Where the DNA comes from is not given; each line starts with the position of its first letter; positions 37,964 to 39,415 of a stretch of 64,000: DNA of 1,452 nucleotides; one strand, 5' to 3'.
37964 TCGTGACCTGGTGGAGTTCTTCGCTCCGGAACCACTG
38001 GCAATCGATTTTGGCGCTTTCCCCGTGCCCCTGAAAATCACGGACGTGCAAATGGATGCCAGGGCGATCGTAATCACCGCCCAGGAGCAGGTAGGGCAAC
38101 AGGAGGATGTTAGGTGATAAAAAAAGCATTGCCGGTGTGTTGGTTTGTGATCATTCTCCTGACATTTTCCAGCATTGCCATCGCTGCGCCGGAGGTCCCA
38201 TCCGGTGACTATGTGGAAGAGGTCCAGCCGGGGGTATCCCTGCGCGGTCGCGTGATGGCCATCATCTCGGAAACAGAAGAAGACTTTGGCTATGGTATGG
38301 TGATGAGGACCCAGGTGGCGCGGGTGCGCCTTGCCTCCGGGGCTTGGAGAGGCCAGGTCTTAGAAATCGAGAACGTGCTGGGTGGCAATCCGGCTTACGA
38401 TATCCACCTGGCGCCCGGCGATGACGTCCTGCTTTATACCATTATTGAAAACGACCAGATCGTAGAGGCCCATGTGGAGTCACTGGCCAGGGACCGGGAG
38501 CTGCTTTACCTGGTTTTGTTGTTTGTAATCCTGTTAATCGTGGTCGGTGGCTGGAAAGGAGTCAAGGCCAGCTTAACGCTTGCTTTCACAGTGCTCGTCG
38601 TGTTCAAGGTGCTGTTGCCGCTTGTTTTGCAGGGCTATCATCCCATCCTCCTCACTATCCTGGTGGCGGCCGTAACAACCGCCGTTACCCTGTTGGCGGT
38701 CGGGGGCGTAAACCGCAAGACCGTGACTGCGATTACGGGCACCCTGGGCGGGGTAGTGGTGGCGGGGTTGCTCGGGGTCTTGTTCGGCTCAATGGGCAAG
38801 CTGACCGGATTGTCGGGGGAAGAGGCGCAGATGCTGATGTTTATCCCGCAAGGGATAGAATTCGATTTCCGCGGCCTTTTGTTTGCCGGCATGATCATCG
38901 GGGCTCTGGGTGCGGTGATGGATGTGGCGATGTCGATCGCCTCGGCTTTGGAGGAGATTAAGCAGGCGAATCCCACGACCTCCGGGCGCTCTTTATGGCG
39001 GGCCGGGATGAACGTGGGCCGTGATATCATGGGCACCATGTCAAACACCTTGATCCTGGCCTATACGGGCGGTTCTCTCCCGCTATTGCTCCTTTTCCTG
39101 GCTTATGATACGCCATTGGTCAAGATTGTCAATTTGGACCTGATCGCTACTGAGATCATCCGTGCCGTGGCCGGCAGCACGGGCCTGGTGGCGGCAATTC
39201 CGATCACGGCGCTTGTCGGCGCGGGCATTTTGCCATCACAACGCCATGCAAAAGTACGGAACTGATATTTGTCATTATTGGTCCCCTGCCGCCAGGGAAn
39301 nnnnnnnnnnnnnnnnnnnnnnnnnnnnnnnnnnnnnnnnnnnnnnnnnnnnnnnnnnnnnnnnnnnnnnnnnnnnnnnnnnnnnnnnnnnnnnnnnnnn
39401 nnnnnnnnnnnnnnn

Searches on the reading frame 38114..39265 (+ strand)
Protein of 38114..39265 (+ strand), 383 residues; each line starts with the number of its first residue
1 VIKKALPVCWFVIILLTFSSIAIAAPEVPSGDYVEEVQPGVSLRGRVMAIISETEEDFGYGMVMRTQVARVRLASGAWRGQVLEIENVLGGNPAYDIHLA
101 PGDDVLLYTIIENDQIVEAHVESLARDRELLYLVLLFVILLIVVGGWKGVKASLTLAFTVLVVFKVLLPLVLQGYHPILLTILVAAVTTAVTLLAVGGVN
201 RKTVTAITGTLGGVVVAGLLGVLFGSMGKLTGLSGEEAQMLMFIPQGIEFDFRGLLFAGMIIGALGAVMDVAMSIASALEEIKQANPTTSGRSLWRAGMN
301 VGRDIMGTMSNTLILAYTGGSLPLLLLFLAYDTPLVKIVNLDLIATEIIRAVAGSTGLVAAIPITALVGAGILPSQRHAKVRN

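Call 54: search_protein_families(library=pfam, proteins=[window:38114-39265:+], max_evalue=0.00001)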
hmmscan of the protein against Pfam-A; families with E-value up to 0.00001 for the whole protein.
window:38114-39265:+ (383 aa): 1 family
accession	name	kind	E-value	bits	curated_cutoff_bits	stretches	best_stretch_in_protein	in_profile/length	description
PF07907.16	YibE_F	-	2.1e-88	296.4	27.2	1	130-370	1-240/241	YibE/F-like protein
